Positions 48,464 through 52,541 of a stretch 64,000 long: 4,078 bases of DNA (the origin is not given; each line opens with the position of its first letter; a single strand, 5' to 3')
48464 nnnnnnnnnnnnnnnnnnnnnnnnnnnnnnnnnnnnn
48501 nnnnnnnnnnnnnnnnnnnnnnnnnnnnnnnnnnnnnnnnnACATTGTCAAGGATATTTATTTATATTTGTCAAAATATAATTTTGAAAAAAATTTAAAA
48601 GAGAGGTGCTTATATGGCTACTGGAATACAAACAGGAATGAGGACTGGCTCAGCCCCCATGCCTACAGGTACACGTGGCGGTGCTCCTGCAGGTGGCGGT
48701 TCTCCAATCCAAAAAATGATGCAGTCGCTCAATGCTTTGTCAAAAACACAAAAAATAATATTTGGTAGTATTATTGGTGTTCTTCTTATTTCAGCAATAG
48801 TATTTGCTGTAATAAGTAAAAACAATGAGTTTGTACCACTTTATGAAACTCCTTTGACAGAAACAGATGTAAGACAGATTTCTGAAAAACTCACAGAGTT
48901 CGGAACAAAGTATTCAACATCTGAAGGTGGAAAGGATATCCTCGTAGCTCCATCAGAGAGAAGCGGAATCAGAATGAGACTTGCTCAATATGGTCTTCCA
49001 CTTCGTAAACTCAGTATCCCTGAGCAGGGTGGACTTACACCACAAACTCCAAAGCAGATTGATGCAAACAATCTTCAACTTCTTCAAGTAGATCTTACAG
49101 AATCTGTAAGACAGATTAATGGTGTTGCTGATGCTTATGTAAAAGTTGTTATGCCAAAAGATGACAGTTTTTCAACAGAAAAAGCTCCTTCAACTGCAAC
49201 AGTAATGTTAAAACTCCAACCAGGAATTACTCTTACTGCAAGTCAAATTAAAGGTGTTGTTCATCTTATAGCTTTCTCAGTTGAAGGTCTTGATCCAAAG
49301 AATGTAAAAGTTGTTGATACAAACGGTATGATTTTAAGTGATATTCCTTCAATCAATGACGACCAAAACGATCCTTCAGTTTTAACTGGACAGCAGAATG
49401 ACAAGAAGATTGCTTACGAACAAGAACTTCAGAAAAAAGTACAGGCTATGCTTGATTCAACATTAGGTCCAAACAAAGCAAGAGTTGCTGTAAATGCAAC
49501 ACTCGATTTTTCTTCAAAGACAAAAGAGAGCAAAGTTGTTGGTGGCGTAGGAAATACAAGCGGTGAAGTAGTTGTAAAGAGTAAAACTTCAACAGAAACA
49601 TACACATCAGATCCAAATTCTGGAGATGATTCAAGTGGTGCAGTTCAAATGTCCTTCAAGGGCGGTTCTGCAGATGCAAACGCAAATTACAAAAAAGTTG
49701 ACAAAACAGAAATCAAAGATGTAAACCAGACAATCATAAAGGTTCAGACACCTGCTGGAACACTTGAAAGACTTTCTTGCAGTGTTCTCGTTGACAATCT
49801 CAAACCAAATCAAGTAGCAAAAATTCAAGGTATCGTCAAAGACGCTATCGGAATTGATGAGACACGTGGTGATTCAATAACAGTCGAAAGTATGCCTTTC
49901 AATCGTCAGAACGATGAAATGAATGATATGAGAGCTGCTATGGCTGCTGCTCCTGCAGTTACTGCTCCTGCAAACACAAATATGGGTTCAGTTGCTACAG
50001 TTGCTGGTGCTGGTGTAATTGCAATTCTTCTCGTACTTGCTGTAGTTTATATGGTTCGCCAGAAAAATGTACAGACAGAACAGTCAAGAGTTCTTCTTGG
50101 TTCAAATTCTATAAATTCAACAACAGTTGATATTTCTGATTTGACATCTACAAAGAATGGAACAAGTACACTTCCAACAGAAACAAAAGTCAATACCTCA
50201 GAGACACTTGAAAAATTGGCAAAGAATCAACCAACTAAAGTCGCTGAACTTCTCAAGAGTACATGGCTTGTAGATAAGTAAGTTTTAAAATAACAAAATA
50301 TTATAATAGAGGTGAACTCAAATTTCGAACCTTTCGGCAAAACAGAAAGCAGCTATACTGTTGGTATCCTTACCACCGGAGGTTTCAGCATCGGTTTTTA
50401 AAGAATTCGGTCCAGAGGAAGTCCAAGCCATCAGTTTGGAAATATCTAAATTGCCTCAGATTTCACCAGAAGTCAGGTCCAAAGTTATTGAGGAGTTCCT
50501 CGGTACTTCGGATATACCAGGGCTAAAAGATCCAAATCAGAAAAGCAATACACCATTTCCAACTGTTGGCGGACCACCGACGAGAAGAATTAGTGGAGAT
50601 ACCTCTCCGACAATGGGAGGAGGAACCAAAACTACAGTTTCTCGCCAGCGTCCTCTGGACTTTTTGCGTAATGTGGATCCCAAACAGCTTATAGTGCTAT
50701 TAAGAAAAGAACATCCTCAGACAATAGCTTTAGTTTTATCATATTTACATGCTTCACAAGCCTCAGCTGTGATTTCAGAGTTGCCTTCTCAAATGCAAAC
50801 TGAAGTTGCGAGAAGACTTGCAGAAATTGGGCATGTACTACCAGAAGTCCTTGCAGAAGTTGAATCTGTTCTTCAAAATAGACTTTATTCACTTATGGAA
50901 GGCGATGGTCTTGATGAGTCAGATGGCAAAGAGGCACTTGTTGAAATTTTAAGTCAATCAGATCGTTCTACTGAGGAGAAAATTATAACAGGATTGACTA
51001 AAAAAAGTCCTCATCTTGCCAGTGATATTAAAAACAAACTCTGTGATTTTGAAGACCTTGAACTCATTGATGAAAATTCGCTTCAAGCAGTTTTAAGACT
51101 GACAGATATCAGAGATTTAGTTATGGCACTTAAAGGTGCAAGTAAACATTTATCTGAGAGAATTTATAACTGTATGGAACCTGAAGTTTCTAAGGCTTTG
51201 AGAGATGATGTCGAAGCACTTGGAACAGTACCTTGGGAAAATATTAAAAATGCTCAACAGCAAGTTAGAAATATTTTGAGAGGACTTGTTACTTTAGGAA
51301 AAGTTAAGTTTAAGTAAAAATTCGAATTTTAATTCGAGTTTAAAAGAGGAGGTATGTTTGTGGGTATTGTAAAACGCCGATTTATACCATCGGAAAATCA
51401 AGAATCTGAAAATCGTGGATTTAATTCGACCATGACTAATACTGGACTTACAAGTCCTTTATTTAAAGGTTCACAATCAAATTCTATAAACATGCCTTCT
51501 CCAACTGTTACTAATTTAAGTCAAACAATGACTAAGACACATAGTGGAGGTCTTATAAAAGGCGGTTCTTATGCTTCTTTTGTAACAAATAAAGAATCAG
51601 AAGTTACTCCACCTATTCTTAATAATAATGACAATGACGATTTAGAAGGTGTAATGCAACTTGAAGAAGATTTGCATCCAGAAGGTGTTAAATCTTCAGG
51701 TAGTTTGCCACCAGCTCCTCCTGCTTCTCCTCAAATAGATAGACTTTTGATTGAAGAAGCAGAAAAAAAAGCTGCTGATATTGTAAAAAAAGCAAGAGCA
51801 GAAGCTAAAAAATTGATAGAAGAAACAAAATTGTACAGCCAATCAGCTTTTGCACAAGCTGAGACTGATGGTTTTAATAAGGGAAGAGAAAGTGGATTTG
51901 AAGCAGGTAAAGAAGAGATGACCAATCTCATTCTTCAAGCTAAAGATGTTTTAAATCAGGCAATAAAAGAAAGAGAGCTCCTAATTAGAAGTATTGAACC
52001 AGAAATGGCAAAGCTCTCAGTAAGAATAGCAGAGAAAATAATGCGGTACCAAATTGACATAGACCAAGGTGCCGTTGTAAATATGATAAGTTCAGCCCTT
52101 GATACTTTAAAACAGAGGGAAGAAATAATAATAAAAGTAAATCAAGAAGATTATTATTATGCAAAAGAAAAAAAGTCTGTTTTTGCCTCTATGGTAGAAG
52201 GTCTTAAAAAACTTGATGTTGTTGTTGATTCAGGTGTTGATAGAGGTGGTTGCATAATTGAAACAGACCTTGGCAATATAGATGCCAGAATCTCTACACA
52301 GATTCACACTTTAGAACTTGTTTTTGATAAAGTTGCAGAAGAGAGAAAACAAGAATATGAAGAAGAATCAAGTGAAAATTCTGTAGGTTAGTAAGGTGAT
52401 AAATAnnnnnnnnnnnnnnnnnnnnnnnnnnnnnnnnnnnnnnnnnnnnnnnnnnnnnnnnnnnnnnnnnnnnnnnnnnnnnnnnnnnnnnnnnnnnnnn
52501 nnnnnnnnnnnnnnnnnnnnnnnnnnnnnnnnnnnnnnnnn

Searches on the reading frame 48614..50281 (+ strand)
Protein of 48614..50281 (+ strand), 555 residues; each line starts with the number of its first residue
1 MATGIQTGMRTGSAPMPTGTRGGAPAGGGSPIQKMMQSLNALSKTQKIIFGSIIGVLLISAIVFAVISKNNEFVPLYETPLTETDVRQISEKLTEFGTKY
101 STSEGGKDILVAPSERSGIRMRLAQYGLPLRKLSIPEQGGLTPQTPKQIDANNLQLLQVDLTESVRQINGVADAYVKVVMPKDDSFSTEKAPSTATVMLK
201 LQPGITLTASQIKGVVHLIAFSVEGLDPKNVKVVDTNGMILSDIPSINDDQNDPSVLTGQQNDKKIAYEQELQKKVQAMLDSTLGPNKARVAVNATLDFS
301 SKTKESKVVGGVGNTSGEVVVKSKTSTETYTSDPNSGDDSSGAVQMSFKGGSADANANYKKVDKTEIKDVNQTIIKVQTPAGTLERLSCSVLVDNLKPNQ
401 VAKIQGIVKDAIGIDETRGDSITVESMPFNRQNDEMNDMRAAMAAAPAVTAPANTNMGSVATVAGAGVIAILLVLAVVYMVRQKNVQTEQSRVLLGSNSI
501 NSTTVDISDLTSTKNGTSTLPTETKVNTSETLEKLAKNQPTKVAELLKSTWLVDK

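Call 14: search_protein_families(library=pfam, proteins=[window:48614-50281:+], max_evalue=0.001)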
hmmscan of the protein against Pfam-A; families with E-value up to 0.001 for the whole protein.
window:48614-50281:+ (555 aa): 2 families
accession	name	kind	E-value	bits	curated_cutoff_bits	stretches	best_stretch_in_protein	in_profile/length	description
PF01514.23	YscJ_FliF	-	1.9e-38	132.5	24.4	1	70-242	3-178/179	Secretory protein of YscJ/FliF family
PF08345.17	YscJ_FliF_C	-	2.4e-27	96.6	23.8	1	280-429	1-147/147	Flagellar M-ring protein C-terminal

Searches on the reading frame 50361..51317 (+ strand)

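Call 14: search_protein_families(library=pfam, proteins=[window:50361-51317:+], max_evalue=0.001)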
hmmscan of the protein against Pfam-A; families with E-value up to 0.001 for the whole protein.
window:50361-51317:+ (318 aa): 4 families
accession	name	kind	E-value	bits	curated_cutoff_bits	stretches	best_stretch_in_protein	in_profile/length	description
PF14841.11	FliG_M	-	9.5e-31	106.3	25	1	107-179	1-73/76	FliG middle domain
PF01706.21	FliG_C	-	1.2e-28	100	23.3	1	211-316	2-107/108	FliG C-terminal domain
PF14842.11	FliG_N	-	2.3e-17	63.9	25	2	1-48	12-59/104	FliG N-terminal domain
PF03448.22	MgtE_N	-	0.00025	22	25.9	0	101-151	9-59/102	MgtE intracellular N domain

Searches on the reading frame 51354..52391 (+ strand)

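Call 14: search_protein_families(library=pfam, proteins=[window:51354-52391:+], max_evalue=0.001)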
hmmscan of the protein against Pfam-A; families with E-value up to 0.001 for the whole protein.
window:51354-52391:+ (345 aa): 2 families
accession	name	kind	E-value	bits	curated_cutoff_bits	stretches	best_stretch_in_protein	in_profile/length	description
PF02108.21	FliH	-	1.3e-18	67.6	24.1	1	194-319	5-127/128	Flagellar assembly protein FliH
PF06635.17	T3SS_SCTL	-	6.6e-09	36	23.3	1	121-327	7-201/206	Type 3 secretion system stator protein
